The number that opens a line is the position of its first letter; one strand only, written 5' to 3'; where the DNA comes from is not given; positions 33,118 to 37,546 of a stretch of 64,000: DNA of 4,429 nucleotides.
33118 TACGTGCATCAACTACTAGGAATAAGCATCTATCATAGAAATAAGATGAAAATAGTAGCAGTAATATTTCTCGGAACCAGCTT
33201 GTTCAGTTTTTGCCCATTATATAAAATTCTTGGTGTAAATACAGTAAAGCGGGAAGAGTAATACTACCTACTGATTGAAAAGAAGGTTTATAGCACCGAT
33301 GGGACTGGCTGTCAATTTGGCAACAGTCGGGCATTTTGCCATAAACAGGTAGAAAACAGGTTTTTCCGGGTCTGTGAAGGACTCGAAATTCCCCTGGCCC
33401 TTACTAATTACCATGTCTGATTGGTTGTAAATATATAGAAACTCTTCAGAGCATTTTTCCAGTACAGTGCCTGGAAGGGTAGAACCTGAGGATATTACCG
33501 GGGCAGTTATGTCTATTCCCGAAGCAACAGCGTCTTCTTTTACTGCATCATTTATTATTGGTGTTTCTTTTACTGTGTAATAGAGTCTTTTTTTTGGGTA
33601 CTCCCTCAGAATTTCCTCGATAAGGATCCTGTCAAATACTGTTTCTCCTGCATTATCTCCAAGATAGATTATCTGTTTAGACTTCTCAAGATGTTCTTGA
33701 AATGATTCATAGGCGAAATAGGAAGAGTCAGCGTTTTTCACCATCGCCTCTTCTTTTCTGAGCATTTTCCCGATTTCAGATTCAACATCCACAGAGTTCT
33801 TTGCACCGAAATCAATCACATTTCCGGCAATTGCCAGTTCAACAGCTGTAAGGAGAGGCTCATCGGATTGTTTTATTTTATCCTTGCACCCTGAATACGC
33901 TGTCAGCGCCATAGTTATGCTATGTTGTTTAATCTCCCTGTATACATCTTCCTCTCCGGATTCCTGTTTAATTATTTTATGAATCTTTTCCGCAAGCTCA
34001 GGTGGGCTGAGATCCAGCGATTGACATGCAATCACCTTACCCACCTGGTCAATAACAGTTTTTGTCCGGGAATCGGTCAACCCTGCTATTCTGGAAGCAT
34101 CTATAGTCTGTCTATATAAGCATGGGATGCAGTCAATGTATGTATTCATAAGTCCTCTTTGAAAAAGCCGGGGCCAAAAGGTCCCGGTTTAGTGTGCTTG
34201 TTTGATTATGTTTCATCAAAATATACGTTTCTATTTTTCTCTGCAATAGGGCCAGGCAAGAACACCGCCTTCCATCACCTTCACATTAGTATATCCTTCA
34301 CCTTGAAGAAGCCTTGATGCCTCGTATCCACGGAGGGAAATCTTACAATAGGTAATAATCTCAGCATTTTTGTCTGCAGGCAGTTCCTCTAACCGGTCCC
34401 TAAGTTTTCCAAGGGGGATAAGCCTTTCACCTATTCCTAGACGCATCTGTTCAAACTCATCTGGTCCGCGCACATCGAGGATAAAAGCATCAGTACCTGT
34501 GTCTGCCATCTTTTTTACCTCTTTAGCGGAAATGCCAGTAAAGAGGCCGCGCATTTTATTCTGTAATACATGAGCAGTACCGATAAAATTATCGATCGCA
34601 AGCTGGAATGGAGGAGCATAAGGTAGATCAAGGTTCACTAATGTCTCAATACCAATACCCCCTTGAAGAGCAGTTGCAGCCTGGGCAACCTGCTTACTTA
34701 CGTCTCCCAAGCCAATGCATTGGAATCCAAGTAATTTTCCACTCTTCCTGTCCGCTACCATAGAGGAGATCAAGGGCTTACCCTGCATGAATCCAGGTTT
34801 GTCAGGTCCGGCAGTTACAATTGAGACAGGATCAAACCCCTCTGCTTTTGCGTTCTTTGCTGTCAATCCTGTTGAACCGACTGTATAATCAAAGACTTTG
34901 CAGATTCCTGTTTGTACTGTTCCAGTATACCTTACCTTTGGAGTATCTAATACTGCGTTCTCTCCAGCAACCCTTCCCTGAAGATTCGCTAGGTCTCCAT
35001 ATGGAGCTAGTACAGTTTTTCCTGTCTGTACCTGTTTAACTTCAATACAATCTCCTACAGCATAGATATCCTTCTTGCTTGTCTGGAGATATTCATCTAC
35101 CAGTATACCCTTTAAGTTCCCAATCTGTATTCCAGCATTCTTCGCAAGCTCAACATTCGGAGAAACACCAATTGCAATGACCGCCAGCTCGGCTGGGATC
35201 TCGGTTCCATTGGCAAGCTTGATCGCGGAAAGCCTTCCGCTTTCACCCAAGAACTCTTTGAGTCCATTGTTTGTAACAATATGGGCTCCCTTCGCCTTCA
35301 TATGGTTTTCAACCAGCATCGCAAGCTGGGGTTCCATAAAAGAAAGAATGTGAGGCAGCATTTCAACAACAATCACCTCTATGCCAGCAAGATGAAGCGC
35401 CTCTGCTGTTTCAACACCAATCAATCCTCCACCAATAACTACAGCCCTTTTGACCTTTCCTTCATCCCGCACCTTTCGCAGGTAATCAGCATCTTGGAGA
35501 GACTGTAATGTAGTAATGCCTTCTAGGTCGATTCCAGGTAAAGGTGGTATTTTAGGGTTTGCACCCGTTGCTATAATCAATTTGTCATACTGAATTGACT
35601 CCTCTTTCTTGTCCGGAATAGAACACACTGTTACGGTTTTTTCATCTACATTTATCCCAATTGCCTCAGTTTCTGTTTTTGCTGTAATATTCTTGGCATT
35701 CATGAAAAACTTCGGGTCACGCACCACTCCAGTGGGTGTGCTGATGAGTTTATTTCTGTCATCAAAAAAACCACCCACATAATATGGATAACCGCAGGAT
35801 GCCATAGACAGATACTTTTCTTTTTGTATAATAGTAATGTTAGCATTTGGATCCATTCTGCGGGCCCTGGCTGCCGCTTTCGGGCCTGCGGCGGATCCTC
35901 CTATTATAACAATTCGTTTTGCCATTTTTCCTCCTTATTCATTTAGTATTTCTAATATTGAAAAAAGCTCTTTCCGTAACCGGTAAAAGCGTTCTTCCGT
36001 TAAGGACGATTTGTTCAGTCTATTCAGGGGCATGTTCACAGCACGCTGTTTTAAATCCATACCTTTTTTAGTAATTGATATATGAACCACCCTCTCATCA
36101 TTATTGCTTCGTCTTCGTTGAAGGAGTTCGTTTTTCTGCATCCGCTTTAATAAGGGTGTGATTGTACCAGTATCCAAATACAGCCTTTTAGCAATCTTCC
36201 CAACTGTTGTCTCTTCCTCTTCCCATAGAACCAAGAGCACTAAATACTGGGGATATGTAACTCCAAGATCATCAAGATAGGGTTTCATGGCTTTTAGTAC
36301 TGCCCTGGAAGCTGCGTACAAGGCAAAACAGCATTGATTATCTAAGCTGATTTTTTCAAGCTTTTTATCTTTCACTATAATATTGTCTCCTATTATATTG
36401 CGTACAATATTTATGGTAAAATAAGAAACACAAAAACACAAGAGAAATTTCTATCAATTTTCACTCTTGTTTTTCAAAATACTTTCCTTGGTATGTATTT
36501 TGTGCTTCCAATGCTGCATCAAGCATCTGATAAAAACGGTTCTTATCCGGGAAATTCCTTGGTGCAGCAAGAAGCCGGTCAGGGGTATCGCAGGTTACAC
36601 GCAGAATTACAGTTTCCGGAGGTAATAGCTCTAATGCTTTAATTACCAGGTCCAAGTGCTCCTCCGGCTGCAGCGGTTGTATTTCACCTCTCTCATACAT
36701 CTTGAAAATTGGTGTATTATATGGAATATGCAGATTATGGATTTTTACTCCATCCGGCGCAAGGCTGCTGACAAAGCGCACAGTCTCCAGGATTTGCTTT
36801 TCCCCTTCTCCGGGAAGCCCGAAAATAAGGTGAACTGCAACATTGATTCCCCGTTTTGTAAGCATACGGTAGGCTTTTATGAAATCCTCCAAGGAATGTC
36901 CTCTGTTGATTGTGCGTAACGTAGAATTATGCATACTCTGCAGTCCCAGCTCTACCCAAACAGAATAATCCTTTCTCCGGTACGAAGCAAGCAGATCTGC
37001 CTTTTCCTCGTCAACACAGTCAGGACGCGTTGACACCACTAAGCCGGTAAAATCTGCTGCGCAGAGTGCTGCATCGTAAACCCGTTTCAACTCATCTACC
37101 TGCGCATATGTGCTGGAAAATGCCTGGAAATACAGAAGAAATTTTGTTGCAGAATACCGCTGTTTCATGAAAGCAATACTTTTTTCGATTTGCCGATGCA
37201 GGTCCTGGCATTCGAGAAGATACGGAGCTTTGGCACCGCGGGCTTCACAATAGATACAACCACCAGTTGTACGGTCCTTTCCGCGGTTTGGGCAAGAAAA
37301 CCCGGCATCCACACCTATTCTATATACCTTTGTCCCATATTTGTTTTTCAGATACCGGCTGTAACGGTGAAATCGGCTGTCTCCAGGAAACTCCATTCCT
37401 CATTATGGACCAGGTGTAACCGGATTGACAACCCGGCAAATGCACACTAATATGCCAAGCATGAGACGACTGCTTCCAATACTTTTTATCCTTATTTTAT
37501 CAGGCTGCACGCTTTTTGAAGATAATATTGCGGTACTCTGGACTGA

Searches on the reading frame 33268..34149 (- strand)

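Call 5: search_protein_families(library=pfam, proteins=[window:33268-34149:-], max_evalue=0.001)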
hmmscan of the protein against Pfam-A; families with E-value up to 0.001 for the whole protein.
window:33268-34149:- (293 aa): 1 family
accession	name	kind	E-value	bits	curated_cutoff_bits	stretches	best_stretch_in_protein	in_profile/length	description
PF01937.24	ARMT1-like_dom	-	1e-62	212.6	25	1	5-281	3-304/311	Damage-control phosphatase ARMT1-like domain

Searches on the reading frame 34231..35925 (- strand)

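Call 12: search_protein_families(library=pfam, proteins=[window:34231-35925:-], max_evalue=0.0001)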
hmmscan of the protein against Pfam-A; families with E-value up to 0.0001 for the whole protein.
window:34231-35925:- (564 aa): 8 families
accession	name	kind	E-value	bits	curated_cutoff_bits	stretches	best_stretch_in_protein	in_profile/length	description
PF07992.20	Pyr_redox_2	-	2.9e-64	217.7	26.1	1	4-300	2-285/291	Pyridine nucleotide-disulphide oxidoreductase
PF00070.33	Pyr_redox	-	2.8e-17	63.4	22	1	160-239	1-81/82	Pyridine nucleotide-disulphide oxidoreductase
PF00581.25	Rhodanese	-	1.6e-13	51.4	22.2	1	466-558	1-99/102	Rhodanese-like domain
PF02852.28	Pyr_redox_dim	-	2.3e-12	47.5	25.3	1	342-442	4-104/110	Pyridine nucleotide-disulphide oxidoreductase, dimerisation domain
PF13738.12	Pyr_redox_3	-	3e-08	33.7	30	1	77-291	93-305/305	Pyridine nucleotide-disulphide oxidoreductase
PF13450.12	NAD_binding_8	-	3.3e-05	24.5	21.9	0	163-193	1-31/68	NAD(P)-binding Rossmann-like domain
PF03486.20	HI0933_like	-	3.3e-05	23.9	50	0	75-123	119-165/244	HI0933-like protein Rossmann domain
PF01266.30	DAO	-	5.4e-05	23.3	27.9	0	161-189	2-30/353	FAD dependent oxidoreductase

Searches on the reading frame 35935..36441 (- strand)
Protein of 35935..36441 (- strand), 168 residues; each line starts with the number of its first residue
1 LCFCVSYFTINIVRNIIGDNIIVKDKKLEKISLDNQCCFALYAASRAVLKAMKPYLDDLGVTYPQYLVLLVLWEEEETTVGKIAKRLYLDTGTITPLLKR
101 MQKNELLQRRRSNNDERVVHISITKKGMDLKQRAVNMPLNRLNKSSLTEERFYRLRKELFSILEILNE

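Call 12: search_protein_families(library=pfam, proteins=[window:35935-36441:-], max_evalue=0.0001)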
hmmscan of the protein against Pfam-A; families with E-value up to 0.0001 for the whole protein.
window:35935-36441:- (168 aa): 4 families
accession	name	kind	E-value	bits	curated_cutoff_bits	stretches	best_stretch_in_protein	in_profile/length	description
PF22381.2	Staph_reg_Sar_Rot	-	3.4e-20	72.4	27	1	52-132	3-83/85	Transcriptional regulator SarA/Rot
PF01047.28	MarR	-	1.6e-17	63.5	24.6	1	61-119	1-59/59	MarR family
PF12802.13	MarR_2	-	1.3e-10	41.7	27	1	59-117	1-60/61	MarR family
PF13463.12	HTH_27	-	1.5e-07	32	22.2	1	61-127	1-68/68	Winged helix DNA-binding domain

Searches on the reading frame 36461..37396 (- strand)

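Call 12: search_protein_families(library=pfam, proteins=[window:36461-37396:-], max_evalue=0.0001)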
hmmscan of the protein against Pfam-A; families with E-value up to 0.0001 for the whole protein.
window:36461-37396:- (311 aa): 2 families
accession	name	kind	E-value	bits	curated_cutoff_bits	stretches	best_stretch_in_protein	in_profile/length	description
PF16199.10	Radical_SAM_C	-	3.3e-21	75.6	31.9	1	214-297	1-84/85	Radical_SAM C-terminal domain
PF04055.27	Radical_SAM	-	1e-17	65.3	29.5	1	45-209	9-166/166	Radical SAM superfamily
